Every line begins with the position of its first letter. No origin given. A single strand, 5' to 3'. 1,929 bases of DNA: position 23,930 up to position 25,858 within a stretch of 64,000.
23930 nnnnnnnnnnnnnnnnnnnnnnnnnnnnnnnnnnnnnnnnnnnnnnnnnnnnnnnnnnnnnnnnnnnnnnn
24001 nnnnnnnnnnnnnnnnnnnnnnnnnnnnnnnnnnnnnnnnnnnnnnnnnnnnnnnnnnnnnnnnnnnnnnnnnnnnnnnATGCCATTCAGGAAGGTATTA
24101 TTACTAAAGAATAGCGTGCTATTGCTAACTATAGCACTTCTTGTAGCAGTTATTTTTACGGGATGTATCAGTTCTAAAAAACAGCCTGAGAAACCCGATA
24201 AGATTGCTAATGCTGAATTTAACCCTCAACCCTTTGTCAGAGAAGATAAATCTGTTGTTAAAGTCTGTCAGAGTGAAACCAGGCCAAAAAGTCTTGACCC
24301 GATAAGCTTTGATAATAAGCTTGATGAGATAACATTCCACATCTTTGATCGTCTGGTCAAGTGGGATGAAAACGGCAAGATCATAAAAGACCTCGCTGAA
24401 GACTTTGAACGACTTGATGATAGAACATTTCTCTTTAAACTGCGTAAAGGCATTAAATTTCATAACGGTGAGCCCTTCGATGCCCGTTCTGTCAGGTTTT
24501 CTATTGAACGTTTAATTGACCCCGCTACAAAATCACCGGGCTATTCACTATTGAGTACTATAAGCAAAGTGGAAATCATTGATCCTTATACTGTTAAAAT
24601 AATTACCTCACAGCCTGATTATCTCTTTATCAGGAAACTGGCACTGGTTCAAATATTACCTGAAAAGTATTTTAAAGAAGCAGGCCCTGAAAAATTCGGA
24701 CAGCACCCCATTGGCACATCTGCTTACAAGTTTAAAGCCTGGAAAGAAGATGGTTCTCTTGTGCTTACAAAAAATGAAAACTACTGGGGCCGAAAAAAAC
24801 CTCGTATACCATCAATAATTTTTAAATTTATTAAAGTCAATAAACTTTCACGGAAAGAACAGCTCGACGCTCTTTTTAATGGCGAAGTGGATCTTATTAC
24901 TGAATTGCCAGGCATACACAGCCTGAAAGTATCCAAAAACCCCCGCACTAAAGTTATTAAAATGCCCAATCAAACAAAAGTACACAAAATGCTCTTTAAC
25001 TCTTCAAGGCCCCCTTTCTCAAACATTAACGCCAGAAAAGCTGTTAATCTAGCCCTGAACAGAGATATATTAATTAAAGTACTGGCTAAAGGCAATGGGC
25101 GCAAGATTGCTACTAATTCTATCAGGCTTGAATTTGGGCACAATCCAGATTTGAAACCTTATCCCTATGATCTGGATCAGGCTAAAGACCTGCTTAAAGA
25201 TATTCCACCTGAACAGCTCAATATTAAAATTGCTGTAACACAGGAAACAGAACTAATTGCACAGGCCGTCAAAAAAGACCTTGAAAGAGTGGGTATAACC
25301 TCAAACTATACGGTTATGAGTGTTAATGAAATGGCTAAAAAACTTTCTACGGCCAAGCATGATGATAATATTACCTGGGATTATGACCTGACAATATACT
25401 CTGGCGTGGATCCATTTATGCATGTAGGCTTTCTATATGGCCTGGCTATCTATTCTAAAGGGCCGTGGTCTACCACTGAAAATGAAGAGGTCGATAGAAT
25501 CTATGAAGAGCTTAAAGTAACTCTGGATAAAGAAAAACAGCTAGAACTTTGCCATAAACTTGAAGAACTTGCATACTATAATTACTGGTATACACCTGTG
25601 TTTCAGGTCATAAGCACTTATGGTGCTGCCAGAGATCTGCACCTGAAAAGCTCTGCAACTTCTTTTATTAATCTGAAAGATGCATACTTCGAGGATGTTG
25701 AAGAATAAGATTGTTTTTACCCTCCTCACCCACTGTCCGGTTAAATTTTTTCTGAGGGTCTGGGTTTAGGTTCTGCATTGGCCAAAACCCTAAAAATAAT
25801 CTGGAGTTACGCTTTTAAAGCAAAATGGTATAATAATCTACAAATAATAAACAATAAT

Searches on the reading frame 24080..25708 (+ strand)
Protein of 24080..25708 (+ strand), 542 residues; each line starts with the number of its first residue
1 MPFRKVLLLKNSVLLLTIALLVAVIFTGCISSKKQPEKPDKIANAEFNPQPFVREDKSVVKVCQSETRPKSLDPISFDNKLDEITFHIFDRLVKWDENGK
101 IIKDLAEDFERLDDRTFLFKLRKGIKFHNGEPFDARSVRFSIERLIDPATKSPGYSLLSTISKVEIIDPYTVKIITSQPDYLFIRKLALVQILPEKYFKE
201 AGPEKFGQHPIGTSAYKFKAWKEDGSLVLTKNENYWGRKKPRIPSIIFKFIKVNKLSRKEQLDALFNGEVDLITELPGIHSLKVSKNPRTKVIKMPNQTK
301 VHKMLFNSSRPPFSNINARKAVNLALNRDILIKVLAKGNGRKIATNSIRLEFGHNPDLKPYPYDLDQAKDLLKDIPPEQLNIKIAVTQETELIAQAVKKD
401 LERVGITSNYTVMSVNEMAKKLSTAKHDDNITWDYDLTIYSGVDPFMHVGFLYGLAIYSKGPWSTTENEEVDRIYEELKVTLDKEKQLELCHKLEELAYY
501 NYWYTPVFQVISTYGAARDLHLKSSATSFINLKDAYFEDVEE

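Call 42: search_protein_families(library=pfam, proteins=[window:24080-25708:+], max_evalue=0.0001)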
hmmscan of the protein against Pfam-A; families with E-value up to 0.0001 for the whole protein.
window:24080-25708:+ (542 aa): 1 family
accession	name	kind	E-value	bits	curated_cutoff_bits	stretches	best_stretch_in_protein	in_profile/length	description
PF00496.27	SBP_bac_5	-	4.5e-68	230.5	32.4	1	100-441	1-345/368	Bacterial extracellular solute-binding proteins, family 5 Middle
